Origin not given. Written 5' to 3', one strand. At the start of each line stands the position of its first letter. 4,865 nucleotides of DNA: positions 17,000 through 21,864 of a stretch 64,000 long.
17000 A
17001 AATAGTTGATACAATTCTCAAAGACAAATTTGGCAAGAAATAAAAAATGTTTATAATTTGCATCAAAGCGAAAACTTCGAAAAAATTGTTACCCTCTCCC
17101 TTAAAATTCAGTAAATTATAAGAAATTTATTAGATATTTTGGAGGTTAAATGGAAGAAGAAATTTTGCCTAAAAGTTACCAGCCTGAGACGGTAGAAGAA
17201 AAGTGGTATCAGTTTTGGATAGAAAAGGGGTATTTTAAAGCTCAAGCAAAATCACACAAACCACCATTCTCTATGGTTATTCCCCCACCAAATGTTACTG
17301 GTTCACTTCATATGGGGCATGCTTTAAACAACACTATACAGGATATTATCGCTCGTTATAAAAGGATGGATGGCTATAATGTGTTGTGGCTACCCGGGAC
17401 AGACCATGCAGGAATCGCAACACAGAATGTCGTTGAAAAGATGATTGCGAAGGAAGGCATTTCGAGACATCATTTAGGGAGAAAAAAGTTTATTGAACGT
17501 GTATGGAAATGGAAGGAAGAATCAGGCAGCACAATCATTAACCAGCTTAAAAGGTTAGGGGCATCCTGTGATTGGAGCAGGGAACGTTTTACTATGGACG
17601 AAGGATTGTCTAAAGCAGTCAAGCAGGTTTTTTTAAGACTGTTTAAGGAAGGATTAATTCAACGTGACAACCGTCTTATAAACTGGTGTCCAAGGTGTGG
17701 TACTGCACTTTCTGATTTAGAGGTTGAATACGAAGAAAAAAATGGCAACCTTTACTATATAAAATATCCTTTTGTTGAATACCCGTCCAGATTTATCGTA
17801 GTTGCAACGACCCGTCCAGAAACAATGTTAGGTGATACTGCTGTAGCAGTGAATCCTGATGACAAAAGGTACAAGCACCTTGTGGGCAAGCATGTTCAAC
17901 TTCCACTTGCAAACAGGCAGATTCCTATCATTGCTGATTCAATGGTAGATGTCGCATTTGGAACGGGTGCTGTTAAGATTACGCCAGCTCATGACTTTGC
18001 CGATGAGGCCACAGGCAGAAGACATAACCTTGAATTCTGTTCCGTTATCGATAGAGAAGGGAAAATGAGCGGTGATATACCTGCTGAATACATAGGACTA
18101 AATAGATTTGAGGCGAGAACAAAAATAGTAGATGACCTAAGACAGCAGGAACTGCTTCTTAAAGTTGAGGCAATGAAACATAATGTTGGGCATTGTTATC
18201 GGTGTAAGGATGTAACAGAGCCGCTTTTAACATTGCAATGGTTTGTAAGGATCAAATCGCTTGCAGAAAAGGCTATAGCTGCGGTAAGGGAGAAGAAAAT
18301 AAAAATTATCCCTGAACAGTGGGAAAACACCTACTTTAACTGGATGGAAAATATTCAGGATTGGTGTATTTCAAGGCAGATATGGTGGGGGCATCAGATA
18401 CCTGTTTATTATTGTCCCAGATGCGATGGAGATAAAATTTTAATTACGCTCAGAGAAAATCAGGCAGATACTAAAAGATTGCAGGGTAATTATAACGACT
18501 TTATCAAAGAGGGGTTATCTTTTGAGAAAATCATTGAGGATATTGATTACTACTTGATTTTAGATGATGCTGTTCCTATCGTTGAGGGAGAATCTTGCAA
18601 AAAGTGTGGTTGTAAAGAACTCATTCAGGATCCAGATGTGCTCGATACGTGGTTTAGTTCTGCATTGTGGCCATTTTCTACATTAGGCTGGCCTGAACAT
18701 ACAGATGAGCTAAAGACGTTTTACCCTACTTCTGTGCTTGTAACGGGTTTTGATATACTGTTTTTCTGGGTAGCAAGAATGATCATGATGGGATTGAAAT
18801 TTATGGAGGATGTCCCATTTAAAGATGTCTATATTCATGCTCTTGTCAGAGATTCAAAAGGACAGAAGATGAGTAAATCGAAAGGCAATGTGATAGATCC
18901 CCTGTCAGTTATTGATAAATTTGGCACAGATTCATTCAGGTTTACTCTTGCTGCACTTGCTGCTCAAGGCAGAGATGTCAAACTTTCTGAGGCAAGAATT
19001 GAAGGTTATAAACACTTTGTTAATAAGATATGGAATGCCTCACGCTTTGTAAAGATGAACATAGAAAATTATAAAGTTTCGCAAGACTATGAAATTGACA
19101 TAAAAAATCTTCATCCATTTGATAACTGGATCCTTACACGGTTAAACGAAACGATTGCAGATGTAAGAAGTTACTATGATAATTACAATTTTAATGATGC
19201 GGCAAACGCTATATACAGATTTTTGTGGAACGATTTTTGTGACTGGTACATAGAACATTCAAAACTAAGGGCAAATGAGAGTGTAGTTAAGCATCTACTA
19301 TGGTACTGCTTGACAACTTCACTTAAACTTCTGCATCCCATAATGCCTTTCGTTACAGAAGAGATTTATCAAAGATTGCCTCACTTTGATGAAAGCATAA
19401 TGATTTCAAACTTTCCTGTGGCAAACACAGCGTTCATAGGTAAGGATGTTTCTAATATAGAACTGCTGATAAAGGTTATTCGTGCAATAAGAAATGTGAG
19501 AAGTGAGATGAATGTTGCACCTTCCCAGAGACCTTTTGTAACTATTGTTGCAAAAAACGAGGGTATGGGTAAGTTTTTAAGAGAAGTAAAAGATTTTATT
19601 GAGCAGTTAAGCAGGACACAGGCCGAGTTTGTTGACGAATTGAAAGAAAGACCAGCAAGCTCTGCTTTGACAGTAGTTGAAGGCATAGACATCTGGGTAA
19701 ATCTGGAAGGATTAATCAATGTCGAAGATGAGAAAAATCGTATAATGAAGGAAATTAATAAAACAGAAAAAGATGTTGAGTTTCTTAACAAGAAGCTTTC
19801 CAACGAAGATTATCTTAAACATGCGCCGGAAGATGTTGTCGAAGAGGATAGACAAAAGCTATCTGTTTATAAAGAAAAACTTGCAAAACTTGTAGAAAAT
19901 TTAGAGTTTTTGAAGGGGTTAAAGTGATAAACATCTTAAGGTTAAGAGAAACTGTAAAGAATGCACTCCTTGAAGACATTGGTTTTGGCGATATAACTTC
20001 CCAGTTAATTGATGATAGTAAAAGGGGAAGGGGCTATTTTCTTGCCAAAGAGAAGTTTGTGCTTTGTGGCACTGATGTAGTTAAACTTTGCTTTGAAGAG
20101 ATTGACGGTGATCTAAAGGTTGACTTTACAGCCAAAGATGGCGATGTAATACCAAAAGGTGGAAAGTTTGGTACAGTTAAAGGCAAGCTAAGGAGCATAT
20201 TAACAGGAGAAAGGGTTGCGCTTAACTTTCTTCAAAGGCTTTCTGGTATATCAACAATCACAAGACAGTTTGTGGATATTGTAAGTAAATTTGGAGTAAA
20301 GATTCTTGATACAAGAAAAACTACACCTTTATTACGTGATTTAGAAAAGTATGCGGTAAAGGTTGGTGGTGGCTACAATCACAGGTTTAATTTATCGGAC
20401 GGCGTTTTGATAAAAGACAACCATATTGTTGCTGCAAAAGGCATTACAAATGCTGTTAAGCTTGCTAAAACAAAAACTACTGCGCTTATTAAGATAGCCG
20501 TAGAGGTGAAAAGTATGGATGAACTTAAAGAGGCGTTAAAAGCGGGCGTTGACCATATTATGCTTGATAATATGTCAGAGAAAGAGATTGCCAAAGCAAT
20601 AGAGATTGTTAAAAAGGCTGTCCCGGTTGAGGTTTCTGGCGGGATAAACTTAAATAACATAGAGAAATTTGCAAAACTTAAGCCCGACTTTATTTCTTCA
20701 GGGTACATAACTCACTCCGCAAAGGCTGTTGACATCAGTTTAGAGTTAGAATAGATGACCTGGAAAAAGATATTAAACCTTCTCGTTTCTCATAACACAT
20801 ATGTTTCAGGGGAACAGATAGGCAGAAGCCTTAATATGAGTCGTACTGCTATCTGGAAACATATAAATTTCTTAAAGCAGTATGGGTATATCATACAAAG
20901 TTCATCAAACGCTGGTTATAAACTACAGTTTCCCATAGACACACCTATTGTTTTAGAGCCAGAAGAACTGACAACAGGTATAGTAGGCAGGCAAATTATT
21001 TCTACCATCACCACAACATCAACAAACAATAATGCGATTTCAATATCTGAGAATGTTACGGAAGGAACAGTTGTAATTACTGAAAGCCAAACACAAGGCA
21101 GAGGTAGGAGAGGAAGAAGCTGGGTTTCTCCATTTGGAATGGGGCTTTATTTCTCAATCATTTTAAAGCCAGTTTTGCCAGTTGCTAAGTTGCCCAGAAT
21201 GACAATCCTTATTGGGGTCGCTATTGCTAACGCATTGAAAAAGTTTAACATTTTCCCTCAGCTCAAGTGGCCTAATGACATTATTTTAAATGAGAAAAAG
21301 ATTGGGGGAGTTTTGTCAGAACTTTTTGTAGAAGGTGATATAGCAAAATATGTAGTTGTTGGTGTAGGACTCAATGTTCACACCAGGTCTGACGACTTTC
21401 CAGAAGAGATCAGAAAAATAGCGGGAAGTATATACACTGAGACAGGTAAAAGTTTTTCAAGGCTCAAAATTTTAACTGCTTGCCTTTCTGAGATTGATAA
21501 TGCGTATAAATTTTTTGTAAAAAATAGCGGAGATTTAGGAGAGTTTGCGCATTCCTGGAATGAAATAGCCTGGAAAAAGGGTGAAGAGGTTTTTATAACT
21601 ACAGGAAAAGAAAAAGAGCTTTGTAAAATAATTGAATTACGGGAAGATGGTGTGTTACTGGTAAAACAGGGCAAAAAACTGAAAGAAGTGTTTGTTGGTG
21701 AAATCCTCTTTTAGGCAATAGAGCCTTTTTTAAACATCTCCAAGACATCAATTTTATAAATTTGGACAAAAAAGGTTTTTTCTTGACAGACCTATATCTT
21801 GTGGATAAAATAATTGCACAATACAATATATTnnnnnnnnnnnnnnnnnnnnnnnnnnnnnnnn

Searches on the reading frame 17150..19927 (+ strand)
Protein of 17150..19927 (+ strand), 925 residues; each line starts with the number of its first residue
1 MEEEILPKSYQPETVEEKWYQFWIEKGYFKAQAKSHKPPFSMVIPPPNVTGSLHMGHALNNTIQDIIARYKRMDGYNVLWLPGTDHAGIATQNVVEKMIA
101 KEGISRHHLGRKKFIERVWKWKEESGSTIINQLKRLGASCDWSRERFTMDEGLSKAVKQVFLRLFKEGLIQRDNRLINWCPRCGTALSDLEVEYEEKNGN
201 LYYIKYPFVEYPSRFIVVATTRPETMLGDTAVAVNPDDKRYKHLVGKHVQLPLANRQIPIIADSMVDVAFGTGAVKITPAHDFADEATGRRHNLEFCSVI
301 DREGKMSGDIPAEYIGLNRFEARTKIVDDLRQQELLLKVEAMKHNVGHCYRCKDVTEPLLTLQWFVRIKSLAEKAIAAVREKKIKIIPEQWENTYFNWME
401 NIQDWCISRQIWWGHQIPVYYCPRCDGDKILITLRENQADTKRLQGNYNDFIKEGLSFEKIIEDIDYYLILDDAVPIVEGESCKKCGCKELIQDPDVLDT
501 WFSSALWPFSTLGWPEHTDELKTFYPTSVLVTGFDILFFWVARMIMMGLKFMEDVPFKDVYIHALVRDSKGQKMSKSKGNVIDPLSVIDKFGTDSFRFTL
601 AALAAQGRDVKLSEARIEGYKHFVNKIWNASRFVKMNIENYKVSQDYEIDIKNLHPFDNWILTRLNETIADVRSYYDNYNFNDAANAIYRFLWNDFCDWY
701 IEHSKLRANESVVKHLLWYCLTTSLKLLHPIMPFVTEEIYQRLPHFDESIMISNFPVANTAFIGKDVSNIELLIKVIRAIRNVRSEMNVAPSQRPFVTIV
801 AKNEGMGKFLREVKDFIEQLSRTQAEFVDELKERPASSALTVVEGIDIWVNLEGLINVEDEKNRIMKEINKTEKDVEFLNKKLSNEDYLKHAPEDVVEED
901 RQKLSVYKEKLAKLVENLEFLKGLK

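Call 43: search_protein_families(library=pfam, proteins=[window:17150-19927:+], max_evalue=0.00001)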
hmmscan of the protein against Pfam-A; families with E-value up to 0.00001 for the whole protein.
window:17150-19927:+ (925 aa): 6 families
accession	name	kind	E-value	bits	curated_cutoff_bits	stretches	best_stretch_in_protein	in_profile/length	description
PF00133.28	tRNA-synt_1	-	2.4e-155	517.8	22.7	1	18-613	1-414/414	tRNA synthetases class I (I, L, M and V)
PF08264.19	Anticodon_1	-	8.4e-43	146.2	25.1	1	658-794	1-143/148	Anticodon-binding domain of tRNA ligase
PF09334.17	tRNA-synt_1g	-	1.8e-25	90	20.1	2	47-193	8-136/391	tRNA synthetases class I (M)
PF10458.14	Val_tRNA-synt_C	-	1.8e-15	57.4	25.9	1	857-921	1-65/66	Valyl tRNA synthetase tRNA binding arm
PF13603.12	tRNA-synt_1_2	-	1.1e-06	28.7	25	0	246-305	86-145/185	Leucyl-tRNA synthetase, editing domain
PF01406.26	tRNA-synt_1e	-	1.1e-06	28.7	27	0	552-602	232-282/301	tRNA synthetases class I (C) catalytic domain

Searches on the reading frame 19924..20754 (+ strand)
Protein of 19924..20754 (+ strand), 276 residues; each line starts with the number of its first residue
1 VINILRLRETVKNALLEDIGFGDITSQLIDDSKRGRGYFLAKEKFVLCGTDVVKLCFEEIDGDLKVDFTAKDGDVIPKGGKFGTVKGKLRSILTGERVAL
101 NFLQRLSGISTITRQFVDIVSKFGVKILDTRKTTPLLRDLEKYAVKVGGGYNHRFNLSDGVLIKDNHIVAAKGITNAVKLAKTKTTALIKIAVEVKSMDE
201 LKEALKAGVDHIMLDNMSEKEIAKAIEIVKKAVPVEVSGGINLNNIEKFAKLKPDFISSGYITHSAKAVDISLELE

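Call 43: search_protein_families(library=pfam, proteins=[window:19924-20754:+], max_evalue=0.00001)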
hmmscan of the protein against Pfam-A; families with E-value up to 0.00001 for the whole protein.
window:19924-20754:+ (276 aa): 2 families
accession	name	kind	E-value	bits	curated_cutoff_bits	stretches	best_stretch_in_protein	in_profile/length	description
PF01729.25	QRPTase_C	-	9.7e-58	195.1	23.1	1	109-274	1-169/169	Quinolinate phosphoribosyl transferase, C-terminal domain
PF02749.22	QRPTase_N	-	2.5e-19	69.7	27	1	23-107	1-82/82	Quinolinate phosphoribosyl transferase, N-terminal domain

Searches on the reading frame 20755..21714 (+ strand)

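Call 43: search_protein_families(library=pfam, proteins=[window:20755-21714:+], max_evalue=0.00001)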
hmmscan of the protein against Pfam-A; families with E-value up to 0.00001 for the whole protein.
window:20755-21714:+ (319 aa): 3 families
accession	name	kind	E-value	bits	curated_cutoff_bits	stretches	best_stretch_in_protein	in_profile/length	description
PF03099.24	BPL_LplA_LipB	-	5e-22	78.7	21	1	85-207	5-133/133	Biotin/lipoate A/B protein ligase family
PF08279.18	HTH_11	-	1.1e-13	51.3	25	1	4-56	3-55/55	HTH domain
PF16917.10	BPL_LplA_LipB_2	-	2.1e-06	27.9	27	1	131-243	42-158/183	Biotin/lipoate A/B protein ligase family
